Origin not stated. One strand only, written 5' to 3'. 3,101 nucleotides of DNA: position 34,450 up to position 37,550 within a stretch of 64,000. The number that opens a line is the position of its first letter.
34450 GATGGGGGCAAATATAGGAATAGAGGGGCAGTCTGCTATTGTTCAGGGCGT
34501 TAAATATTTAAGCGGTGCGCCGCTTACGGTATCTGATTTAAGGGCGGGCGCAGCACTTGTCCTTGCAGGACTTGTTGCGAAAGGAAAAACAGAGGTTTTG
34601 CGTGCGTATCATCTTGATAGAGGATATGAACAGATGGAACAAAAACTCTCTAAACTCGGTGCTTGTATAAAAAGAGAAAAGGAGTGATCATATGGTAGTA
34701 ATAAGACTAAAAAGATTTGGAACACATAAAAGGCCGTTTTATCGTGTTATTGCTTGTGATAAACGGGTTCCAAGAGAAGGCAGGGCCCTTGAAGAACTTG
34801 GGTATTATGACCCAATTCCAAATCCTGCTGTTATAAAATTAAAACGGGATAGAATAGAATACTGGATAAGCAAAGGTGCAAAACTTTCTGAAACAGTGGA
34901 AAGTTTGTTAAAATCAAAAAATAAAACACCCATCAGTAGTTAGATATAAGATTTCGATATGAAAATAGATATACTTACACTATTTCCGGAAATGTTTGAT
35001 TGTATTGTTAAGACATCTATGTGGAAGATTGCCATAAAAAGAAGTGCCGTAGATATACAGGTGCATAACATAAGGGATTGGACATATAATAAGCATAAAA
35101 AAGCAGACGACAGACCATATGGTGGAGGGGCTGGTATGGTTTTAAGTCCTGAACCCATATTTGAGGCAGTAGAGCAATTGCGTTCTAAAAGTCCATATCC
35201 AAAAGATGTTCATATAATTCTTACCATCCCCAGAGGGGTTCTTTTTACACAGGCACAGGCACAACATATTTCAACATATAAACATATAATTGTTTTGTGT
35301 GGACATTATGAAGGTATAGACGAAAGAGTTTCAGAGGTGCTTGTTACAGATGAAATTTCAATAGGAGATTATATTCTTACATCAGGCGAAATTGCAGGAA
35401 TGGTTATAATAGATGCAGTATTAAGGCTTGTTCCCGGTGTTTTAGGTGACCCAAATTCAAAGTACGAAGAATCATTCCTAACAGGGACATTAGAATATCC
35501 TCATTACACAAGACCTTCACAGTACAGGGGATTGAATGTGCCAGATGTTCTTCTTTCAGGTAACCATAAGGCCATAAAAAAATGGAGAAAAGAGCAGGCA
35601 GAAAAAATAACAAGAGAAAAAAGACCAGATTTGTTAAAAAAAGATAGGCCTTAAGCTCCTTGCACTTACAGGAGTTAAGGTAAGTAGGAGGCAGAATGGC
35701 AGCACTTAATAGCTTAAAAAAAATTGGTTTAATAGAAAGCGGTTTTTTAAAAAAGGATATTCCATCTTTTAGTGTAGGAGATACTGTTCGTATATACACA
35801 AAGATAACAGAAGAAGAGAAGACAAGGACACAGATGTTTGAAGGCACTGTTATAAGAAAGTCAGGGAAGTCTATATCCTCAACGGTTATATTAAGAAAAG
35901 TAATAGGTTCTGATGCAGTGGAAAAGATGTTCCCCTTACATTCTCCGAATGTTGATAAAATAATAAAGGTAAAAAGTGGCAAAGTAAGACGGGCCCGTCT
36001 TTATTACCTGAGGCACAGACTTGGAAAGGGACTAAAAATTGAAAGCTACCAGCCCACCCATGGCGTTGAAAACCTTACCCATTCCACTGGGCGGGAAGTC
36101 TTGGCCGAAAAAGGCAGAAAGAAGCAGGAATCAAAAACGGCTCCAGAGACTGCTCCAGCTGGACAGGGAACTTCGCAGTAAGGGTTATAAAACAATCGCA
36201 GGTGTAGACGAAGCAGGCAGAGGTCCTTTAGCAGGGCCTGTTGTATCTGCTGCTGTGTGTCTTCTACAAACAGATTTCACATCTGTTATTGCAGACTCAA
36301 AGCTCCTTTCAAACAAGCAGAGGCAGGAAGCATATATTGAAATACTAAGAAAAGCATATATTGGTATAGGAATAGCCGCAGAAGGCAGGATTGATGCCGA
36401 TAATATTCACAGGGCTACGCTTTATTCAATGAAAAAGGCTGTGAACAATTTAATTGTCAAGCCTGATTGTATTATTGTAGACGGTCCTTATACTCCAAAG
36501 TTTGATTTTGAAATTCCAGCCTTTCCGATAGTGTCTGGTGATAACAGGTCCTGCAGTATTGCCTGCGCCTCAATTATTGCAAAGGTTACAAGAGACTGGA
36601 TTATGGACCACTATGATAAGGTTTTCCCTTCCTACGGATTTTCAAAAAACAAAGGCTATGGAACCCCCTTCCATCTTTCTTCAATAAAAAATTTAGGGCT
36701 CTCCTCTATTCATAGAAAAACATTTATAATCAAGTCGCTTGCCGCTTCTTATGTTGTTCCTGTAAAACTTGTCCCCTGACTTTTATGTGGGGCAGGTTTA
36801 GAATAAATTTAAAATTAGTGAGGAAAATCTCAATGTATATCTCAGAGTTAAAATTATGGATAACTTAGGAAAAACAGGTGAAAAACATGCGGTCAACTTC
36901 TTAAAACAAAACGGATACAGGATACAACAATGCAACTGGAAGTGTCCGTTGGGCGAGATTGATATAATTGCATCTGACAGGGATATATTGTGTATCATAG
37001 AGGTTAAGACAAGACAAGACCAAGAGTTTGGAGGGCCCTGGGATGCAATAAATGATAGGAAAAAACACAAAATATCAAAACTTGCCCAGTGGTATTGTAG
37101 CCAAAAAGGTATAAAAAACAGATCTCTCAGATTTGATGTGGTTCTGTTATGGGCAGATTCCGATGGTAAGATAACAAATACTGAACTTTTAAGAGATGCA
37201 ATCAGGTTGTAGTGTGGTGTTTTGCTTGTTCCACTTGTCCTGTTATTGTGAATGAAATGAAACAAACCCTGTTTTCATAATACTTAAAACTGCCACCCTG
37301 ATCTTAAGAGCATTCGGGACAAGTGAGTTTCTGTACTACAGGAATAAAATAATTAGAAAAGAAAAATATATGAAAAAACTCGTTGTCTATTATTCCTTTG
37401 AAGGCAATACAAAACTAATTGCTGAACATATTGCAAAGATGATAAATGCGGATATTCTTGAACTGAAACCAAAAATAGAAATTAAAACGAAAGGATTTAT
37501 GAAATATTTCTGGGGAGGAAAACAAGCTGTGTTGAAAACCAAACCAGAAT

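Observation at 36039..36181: rplS 3' extension overlapping the rnhB start in a different frame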

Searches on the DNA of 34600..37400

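Call 31: search_rna_families(source=window, start=34600, end=37400, threshold=evalue, max_evalue=1)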
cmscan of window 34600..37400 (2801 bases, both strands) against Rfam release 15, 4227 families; matches with E-value up to 1: 2.
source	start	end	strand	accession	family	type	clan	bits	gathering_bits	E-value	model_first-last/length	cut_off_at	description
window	36774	36827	-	RF02888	BtsR1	Gene; sRNA;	-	20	66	0.87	1-51/51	no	Bacillus sRNA 1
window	35940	36011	-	RF02172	RFPL3-AS1_2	Gene; lncRNA;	-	15.8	40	0.67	1-71/71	no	RFPL3 antisense RNA 1 conserved region 2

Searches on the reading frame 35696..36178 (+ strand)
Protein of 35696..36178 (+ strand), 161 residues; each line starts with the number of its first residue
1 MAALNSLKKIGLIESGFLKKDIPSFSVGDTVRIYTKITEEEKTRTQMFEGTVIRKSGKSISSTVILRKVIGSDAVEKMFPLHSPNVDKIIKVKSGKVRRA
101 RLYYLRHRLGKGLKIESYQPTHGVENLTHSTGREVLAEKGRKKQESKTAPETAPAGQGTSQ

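Call 3: search_protein_families(library=pfam, proteins=[window:35696-36178:+], max_evalue=0.01)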
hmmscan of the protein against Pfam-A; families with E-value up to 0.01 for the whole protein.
window:35696-36178:+ (161 aa): 1 family
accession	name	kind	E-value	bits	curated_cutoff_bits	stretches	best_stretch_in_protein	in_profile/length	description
PF01245.26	Ribosomal_L19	-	9.1e-38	129.1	22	1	12-116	5-109/111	Ribosomal protein L19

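Call 4: search_protein_families(library=ncbifam, proteins=[window:35696-36178:+], max_evalue=0.01)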
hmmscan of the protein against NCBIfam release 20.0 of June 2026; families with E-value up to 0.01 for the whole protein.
window:35696-36178:+ (161 aa): 1 family
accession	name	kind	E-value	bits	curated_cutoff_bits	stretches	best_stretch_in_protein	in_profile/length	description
TIGR01024.1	rplS_bact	equivalog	8.2e-36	122.6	90.7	1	13-116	7-111/114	50S ribosomal protein L19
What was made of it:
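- On Bacterial ribosomal protein bL19 (PF01245 / TIGR01024): PF01245 129.1 bits (cutoff 22), profile positions 5-109 of 111; TIGR01024 122.6 bits (cutoff 90.7) (calls 3, 4)
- Checked: Pfam and NCBIfam L19 models cover aa 12-116 only (calls 3, 4), so about 44 codons (36047-36178) are extra.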

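Call 6: find_homologous_proteins(query=window:35696-36178:+)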
Query window:35696-36178:+ (161 aa): 2224 proteins with E <= 0.001 among 2286 candidates; the best 120 are listed.
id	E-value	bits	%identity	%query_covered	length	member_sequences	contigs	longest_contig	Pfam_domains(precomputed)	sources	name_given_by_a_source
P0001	1.7e-96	338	100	100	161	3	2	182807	PF01245.27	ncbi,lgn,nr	ncbi:50S ribosomal protein L19 [bacterium Unc6]|nr:50S ribosomal protein L19 [bacterium Unc6]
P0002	9.1e-48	180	59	100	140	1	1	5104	PF01245.27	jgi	jgi:large subunit ribosomal protein L19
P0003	1.2e-34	137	56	72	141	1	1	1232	PF01245.27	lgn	-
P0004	6.6e-31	125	57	68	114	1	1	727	PF01245.27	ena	-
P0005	6.7e-31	125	58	68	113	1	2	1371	PF01245.27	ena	-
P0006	7.6e-31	125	55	68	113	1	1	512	PF01245.27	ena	-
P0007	1.1e-30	125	55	68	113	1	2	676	PF01245.27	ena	-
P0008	1.3e-30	124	55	68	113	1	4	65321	PF01245.27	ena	-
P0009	1.3e-30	124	61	61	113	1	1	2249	PF01245.27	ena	-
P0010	1.4e-30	124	56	68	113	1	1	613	PF01245.27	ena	-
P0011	1.5e-30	124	58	68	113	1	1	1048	PF01245.27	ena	-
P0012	1.5e-30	124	58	68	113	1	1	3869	PF01245.27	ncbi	-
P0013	1.5e-30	124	55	68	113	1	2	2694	PF01245.27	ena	-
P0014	2.1e-30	124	54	68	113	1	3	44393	PF01245.27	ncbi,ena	-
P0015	2.1e-30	124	54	68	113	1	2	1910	PF01245.27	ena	-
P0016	2.2e-30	124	54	68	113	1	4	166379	PF01245.27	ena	-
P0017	2.2e-30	124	54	68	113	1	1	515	PF01245.27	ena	-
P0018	2.6e-30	123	55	68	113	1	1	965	PF01245.27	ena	-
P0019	2.6e-30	123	59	61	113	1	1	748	PF01245.27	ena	-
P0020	2.8e-30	123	55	68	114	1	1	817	PF01245.27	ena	-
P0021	2.9e-30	123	55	68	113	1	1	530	PF01245.27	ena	-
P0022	3.3e-30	123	55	69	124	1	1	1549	PF01245.27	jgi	jgi:large subunit ribosomal protein L19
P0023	4.2e-30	123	60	61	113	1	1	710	PF01245.27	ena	-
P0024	5.1e-30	122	58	61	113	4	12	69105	PF01245.27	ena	-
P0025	5.3e-30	122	60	61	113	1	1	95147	PF01245.27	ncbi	-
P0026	5.9e-30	122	55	68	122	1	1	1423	PF01245.27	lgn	-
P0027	6.5e-30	122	53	67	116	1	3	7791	PF01245.27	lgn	-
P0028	6.6e-30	122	55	68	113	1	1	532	PF01245.27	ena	-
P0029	6.9e-30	122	56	68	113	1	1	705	PF01245.27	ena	-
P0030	6.9e-30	122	59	61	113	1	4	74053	PF01245.27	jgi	-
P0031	7.0e-30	122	50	71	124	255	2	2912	PF01245.27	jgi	-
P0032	7.0e-30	122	55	68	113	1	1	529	PF01245.27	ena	-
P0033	7.0e-30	122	59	61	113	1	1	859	PF01245.27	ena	-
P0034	7.2e-30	122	59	61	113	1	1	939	PF01245.27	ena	-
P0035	7.7e-30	122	58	61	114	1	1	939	PF01245.27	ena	-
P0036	7.8e-30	122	50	71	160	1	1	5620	PF01245.27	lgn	-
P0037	8.1e-30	122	56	68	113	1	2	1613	PF01245.27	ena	-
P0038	8.2e-30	122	56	68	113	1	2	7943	PF01245.27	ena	-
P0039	9.1e-30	122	54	68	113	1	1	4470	PF01245.27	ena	-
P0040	9.2e-30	122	55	68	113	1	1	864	PF01245.27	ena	-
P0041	9.3e-30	122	60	61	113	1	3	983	PF01245.27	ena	-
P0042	9.3e-30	122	51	70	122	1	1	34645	PF01245.27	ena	-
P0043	9.7e-30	121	56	68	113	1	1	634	PF01245.27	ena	-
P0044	1.0e-29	121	60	61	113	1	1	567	PF01245.27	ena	-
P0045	1.1e-29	121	59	61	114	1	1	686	PF01245.27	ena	-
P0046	1.2e-29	121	58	61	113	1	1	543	PF01245.27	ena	-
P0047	1.2e-29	121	56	68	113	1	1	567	PF01245.27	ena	-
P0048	1.2e-29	121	55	68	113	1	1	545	PF01245.27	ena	-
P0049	1.3e-29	121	58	61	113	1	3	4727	PF01245.27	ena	-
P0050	1.3e-29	121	58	61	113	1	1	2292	PF01245.27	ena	-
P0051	1.4e-29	121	62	61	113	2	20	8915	PF01245.27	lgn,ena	-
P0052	1.4e-29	121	49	71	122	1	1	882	PF01245.27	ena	-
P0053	1.4e-29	121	55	68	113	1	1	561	PF01245.27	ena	-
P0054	1.5e-29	121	54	68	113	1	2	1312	PF01245.27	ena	-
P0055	1.5e-29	121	59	61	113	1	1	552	PF01245.27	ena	-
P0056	1.5e-29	121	56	68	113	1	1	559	PF01245.27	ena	-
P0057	1.6e-29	121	53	68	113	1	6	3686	PF01245.27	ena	-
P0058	1.7e-29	121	54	68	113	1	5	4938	PF01245.27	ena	-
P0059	1.7e-29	121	52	68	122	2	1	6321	PF01245.27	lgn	-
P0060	1.8e-29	121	59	61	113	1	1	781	PF01245.27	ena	-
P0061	1.8e-29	121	62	61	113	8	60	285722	PF01245.27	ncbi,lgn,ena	-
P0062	1.9e-29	121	62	58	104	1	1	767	PF01245.27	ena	-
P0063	2.0e-29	120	58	61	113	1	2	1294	PF01245.27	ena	-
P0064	2.0e-29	120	57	61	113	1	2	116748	PF01245.27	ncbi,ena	-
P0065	2.3e-29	120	59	61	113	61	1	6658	PF01245.27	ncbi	-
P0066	2.3e-29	120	55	68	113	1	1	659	PF01245.27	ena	-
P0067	2.3e-29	120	59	61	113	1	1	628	PF01245.27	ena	-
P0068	2.4e-29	120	59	61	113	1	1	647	PF01245.27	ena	-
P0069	2.6e-29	120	57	61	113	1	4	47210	PF01245.27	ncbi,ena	-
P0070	2.6e-29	120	59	61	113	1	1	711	PF01245.27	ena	-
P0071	2.6e-29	120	54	68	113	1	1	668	PF01245.27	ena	-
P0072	2.6e-29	120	56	68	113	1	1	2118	PF01245.27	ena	-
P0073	2.7e-29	120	56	68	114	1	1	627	PF01245.27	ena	-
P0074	2.7e-29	120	53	68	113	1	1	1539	PF01245.27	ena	-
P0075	2.7e-29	120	56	68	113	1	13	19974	PF01245.27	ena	-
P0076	2.7e-29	120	57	68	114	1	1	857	PF01245.27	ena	-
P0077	2.7e-29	120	59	61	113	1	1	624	PF01245.27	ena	-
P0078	2.8e-29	120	54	69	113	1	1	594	PF01245.27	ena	-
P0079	2.8e-29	120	55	68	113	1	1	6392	PF01245.27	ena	-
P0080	2.8e-29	120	59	61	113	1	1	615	PF01245.27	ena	-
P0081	2.8e-29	120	56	65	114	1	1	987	PF01245.27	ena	-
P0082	2.9e-29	120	56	68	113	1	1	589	PF01245.27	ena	-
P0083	2.9e-29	120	55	68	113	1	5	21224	PF01245.27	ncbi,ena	-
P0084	3.0e-29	120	57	61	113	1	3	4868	PF01245.27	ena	-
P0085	3.1e-29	120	55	68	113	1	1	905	PF01245.27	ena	-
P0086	3.3e-29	120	59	61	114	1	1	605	PF01245.27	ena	-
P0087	3.5e-29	120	59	61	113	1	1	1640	PF01245.27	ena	-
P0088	3.6e-29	120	57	65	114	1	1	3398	PF01245.27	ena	-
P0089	3.7e-29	120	62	58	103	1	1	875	PF01245.27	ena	-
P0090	3.9e-29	120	56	68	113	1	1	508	PF01245.27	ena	-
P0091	3.9e-29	120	59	61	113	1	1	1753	PF01245.27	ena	-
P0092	4.1e-29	119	53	68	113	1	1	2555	PF01245.27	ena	-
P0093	4.8e-29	119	55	68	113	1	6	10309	PF01245.27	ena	-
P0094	4.8e-29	119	59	61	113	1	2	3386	PF01245.27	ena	-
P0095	5.5e-29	119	58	61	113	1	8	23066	PF01245.27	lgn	-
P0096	5.6e-29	119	55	68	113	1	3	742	PF01245.27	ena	-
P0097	5.7e-29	119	56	61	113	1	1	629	PF01245.27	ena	-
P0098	5.9e-29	119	59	61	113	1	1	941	PF01245.27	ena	-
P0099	6.1e-29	119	58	61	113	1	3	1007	PF01245.27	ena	-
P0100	6.9e-29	119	58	61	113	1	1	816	PF01245.27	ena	-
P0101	7.0e-29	119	59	61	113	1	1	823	PF01245.27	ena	-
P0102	7.1e-29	119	59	61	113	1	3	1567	PF01245.27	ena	-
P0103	7.5e-29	119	58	61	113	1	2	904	PF01245.27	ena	-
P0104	7.9e-29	119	54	68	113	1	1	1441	PF01245.27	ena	-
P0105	7.9e-29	119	59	61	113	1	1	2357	PF01245.27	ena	-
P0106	7.9e-29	119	56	61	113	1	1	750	PF01245.27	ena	-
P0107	8.0e-29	119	59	61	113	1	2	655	PF01245.27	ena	-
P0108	8.2e-29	118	55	68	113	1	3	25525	PF01245.27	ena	-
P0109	8.4e-29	118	56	68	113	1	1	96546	PF01245.27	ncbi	-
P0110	9.0e-29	118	58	61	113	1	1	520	PF01245.27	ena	-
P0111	1.1e-28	118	57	61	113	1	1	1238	PF01245.27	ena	-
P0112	1.1e-28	118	54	68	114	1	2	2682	PF01245.27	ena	-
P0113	1.1e-28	118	57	61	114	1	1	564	PF01245.27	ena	-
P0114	1.1e-28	118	54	68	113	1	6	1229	PF01245.27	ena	-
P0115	1.2e-28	118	55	68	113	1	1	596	PF01245.27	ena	-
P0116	1.2e-28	118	54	68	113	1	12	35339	PF01245.27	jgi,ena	jgi:large subunit ribosomal protein L19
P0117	1.3e-28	118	51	70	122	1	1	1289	PF01245.27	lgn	-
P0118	1.3e-28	118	55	68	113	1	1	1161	PF01245.27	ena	-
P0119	1.3e-28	118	57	61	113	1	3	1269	PF01245.27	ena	-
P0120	1.3e-28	118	48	73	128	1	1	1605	PF01245.27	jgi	jgi:large subunit ribosomal protein L19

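Call 8: find_encoding_contigs(protein=P0002, flank=5000)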
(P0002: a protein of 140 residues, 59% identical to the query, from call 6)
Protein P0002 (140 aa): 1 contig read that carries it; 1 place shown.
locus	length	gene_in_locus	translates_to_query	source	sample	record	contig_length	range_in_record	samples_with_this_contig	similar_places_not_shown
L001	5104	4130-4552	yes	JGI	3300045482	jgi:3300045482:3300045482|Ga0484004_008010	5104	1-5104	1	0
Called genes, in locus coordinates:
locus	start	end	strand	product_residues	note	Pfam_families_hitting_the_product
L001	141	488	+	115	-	-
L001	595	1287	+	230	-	PF01487:DHquinase_I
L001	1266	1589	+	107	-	PF00085:Thioredoxin, PF00578:AhpC-TSA (weak), PF13098:Thioredoxin_2, PF13192:Thioredoxin_3 (weak), PF13905:Thioredoxin_8 (faint)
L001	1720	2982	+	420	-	PF00275:EPSP_synthase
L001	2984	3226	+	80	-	PF00886:Ribosomal_S16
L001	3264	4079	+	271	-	PF01746:tRNA_m1G_MT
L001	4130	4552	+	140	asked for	PF01245:Ribosomal_L19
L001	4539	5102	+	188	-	?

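Call 9: find_encoding_contigs(protein=P0003, flank=5000)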
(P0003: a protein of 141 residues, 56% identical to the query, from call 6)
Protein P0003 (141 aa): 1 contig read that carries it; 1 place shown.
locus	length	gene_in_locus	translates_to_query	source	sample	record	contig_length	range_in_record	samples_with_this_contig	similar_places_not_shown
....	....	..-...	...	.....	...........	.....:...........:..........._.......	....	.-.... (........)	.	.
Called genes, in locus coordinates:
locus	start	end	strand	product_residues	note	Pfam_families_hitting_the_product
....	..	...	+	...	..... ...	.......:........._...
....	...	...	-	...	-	-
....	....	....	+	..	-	?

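Call 10: find_encoding_contigs(protein=P0001, flank=3000)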
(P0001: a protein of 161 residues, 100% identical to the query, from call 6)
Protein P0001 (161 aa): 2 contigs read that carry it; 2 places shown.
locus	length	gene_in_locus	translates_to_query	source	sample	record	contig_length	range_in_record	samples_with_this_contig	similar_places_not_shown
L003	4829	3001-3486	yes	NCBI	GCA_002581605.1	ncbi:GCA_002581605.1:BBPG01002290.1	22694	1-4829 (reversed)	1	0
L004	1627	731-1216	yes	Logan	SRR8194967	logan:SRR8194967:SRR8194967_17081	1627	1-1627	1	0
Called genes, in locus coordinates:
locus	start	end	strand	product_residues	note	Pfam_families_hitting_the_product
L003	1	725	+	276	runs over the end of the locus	PF01209:Ubie_methyltran (faint), PF05175:MTS, PF13649:Methyltransf_25, PF13847:Methyltransf_31 (faint)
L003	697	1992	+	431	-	PF00275:EPSP_synthase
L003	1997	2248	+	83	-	PF00886:Ribosomal_S16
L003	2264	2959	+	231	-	PF01746:tRNA_m1G_MT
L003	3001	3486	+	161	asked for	PF01245:Ribosomal_L19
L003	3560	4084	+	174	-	PF01351:RNase_HII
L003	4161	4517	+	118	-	PF08378:NERD (weak), PF02021:UPF0102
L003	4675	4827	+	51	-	?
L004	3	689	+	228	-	?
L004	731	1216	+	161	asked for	PF01245:Ribosomal_L19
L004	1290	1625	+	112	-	?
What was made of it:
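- The NCBI-derived gene call starts at the equivalent of 36255 (call 10).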

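Call 15: find_related_loci(query=window:35696-36178:+, collection=genome_contigs, flank=2500)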
Query window:35696-36178:+ (161 aa) in genome_contigs; peptide patterns used: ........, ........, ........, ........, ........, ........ (x = any residue, [..] = any of these).
217 stretches matched a pattern; 1 encode a relative of the query (tblastn E <= 1e-3); 1 distinct loci.
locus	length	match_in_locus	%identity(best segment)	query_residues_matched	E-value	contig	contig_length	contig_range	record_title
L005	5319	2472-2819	49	5-120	1e-33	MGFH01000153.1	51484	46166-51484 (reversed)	MAG: Candidatus Wallbacteria bacterium GWC2_49_35 gwc2_scaffold_3266, whole genome shotgun sequence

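Call 58: predict_structure(alignment_id=A4)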
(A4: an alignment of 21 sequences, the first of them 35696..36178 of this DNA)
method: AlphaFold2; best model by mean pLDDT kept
length: 161 residues; sequences in the alignment: 21
mean_pLDDT: 67.9   pTM: 0.51
mean pLDDT of the five models: 67.9, 67.5, 66.5, 66.5, 64.4
residues with pLDDT >= 90: 46; 70-90: 32; 50-70: 34; < 50: 49
segments of 3 or more residues with pLDDT < 50: 110-148, 154-161
pLDDT, mean of each block of 10 residues (from residue 1): 60 67 89 92 93 85 90 90 91 76 55 40 34 38 41 47 42
secondary structure, 60 per line:
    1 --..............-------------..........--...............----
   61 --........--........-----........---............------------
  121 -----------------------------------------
elements in order: H3-16 E30-39 E42-56 E63-70 E73-80 E86-93 H97-108
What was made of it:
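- On Overprinted coding region: Tail pLDDT <50 (call 58).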

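Call 76: search_protein_representatives(protein=window:35696-36178:+)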
Query: 161 residues. Proteins with E-value up to 0.001 (for the whole library): 6975; up to 1e-10: 2729; up to 1e-30: 1. The best 150 are listed.
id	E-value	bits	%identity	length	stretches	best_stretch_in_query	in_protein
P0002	2.9e-48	179.9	67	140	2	1-121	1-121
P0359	2.0e-30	122.0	44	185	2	36-119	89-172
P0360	1.5e-29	119.2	44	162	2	29-116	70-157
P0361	7.6e-29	116.9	52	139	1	12-125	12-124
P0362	1.3e-26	109.6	47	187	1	8-115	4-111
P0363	1.8e-26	109.2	45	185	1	14-140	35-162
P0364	2.4e-26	108.8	50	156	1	12-117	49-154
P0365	4.6e-26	107.9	53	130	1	17-119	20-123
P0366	4.6e-26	107.9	48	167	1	8-127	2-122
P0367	5.5e-26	107.6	44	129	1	10-128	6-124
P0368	7.4e-26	107.2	51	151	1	11-122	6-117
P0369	1.0e-25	106.8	51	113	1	14-116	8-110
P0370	1.0e-25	106.8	49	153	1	12-124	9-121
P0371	1.0e-25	106.8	48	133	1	11-118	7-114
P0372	1.2e-25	106.5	48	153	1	6-117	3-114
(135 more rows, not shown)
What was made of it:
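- L19 proteins with long C-terminal extensions appear to be common in other lineages (call 76), so the tail may be merely tolerated.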
